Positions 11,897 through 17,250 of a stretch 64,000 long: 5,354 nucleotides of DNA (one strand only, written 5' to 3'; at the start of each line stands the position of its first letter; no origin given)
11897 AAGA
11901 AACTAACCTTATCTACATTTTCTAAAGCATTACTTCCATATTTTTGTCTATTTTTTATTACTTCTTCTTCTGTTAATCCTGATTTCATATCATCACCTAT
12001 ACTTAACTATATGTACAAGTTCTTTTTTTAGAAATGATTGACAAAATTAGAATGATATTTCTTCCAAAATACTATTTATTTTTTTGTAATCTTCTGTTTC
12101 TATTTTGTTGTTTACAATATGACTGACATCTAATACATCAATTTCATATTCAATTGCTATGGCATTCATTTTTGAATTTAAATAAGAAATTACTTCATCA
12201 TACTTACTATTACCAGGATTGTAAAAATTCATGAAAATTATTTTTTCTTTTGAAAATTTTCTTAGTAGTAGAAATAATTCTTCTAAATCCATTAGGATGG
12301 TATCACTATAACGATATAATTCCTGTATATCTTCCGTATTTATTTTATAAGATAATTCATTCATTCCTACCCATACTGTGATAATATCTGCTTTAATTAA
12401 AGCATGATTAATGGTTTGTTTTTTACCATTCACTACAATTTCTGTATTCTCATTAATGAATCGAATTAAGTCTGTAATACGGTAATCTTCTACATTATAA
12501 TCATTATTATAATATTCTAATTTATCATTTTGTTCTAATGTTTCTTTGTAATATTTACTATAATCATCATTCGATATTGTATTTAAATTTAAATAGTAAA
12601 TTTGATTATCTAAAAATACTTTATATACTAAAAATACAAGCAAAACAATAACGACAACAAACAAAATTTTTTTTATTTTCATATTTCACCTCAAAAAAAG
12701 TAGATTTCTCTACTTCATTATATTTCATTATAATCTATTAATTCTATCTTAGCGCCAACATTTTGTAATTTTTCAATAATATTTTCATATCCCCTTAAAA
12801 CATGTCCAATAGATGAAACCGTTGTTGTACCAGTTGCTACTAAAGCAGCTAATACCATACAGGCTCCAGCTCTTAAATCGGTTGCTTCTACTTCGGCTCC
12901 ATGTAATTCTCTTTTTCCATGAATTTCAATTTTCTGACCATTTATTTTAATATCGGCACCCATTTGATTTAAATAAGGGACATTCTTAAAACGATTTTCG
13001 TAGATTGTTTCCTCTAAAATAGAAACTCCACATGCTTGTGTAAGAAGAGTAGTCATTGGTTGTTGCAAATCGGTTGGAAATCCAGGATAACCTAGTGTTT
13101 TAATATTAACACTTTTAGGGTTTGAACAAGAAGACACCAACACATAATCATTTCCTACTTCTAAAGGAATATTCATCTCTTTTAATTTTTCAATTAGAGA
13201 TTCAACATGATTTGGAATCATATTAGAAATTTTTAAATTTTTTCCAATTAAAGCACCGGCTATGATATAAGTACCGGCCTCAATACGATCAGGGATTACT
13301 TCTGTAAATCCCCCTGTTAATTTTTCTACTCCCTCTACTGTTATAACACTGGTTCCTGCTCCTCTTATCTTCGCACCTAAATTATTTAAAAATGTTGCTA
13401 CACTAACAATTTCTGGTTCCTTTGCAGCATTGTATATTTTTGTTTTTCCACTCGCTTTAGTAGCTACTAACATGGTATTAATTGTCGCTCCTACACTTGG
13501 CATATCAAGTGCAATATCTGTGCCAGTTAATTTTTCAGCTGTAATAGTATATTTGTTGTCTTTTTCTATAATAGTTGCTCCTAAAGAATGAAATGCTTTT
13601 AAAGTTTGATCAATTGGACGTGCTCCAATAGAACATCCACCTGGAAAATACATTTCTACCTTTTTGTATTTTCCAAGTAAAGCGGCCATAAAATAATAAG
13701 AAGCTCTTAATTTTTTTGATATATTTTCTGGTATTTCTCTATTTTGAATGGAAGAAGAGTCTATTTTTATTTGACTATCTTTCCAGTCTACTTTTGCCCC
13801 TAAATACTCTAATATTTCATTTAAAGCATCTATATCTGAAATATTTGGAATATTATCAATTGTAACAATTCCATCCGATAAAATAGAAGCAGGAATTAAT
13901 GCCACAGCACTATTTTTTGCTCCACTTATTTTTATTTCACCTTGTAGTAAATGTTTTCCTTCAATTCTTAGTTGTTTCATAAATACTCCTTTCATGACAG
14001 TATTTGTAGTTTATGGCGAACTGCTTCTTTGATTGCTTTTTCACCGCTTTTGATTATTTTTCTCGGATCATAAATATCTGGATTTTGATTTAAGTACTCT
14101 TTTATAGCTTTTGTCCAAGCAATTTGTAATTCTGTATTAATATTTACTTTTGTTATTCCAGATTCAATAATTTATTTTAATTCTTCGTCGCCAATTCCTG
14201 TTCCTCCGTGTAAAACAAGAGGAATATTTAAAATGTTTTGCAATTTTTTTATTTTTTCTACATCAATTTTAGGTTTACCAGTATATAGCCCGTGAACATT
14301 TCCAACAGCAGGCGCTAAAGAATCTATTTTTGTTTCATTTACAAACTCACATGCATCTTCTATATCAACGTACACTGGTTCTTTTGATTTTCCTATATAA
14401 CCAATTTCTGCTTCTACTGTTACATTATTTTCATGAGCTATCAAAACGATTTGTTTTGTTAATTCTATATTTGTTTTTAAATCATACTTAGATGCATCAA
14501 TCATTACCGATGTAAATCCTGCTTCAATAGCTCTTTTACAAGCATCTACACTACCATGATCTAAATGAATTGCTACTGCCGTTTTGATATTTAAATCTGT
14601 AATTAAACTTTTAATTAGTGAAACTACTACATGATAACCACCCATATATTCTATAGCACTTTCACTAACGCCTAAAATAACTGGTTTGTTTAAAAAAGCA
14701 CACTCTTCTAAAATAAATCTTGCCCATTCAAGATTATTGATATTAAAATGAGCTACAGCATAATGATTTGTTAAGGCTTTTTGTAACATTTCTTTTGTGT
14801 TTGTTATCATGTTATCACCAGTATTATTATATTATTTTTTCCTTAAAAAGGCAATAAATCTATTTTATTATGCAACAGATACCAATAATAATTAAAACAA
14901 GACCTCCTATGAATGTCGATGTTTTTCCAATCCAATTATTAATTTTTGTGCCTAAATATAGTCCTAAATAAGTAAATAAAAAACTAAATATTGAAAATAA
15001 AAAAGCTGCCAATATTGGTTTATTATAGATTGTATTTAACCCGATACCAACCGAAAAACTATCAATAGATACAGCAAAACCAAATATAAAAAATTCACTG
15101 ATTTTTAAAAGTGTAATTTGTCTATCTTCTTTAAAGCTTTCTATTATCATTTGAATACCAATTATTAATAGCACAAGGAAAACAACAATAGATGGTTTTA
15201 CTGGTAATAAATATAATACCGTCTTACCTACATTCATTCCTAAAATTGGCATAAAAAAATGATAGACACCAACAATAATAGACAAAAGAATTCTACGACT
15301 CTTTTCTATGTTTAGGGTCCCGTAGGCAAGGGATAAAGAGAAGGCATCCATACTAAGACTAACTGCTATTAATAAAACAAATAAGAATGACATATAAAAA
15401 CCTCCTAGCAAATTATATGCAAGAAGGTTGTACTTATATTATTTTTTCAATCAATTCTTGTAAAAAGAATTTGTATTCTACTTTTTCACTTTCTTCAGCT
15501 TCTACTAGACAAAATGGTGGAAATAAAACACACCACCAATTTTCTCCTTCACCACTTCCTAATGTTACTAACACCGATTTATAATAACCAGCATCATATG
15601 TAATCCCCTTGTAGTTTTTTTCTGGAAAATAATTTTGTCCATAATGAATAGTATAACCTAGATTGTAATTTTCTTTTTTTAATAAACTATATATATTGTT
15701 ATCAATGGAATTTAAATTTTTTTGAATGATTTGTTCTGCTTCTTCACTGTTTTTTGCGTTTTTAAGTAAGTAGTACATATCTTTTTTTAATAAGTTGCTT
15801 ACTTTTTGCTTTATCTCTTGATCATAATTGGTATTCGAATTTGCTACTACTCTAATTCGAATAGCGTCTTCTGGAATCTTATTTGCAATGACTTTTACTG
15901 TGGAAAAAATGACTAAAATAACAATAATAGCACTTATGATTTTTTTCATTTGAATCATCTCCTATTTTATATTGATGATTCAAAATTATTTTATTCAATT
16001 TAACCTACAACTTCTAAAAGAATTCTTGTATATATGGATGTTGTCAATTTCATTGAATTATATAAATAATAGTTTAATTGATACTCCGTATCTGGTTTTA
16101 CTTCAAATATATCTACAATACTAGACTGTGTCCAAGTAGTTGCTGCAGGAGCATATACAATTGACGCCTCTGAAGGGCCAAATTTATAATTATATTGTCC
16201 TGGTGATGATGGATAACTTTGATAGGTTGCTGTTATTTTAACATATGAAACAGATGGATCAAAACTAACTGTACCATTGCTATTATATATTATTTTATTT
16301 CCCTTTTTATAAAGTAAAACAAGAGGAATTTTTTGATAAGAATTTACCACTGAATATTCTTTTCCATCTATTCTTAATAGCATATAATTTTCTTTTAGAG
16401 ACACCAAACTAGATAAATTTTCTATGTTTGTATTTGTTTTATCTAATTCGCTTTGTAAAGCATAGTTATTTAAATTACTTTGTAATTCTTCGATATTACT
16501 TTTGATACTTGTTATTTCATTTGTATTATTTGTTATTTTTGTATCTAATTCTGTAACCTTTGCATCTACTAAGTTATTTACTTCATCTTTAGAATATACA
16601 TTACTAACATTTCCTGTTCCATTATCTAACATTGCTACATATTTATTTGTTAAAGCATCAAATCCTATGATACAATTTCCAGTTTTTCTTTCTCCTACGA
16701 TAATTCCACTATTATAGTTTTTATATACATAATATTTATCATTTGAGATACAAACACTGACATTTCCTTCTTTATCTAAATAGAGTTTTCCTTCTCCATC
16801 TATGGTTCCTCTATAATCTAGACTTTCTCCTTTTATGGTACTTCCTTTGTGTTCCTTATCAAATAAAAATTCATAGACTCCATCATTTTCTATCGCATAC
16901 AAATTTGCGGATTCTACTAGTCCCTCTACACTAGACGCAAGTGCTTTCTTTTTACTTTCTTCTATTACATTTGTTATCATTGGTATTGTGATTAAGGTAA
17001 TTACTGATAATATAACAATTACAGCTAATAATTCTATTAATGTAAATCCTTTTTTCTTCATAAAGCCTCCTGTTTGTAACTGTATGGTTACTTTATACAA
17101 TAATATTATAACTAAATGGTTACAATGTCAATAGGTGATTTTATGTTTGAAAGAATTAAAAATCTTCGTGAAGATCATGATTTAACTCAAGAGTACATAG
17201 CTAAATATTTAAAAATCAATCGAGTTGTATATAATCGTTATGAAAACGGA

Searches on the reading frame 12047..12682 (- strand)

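Call 42: search_protein_families(library=pfam, proteins=[window:12047-12682:-], max_evalue=0.00001)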
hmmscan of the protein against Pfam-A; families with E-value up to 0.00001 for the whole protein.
window:12047-12682:- (211 aa): 1 family
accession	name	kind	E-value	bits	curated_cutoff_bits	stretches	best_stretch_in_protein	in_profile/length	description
PF13472.12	Lipase_GDSL_2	-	3.1e-06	28.3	32.9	1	39-193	17-156/178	GDSL-like Lipase/Acylhydrolase family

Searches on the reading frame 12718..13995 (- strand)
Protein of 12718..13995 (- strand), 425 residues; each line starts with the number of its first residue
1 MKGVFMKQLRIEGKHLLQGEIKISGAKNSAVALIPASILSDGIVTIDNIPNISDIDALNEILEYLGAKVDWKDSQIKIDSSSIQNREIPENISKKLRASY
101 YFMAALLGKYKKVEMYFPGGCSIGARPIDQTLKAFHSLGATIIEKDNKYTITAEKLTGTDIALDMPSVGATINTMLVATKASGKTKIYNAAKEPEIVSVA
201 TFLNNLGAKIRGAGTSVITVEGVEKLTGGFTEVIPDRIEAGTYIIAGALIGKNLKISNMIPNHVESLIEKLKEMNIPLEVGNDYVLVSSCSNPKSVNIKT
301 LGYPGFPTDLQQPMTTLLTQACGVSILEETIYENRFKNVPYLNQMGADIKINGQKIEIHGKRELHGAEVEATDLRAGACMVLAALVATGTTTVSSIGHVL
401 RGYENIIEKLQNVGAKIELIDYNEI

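Call 42: search_protein_families(library=pfam, proteins=[window:12718-13995:-], max_evalue=0.00001)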
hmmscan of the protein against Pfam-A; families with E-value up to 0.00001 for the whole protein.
window:12718-13995:- (425 aa): 1 family
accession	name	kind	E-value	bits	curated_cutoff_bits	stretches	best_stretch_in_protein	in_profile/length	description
PF00275.25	EPSP_synthase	-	2.5e-91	306.9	22.8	1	13-410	3-417/417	EPSP synthase (3-phosphoshikimate 1-carboxyvinyltransferase)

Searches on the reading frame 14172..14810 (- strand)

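Call 42: search_protein_families(library=pfam, proteins=[window:14172-14810:-], max_evalue=0.00001)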
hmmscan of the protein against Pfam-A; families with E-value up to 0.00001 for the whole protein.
window:14172-14810:- (212 aa): 1 family
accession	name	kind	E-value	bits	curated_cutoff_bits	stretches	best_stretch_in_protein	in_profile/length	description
PF01116.26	F_bP_aldolase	-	3.6e-72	243.7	25.5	1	4-212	2-217/277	Fructose-bisphosphate aldolase class-II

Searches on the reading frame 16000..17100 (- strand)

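Call 42: search_protein_families(library=pfam, proteins=[window:16000-17100:-], max_evalue=0.00001)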
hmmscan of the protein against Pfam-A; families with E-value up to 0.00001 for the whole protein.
window:16000-17100:- (366 aa): 1 family
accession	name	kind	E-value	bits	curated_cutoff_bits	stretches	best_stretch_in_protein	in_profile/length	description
PF07963.17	N_methyl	-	5e-07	29.5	21.2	1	14-38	2-26/27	Prokaryotic N-terminal methylation motif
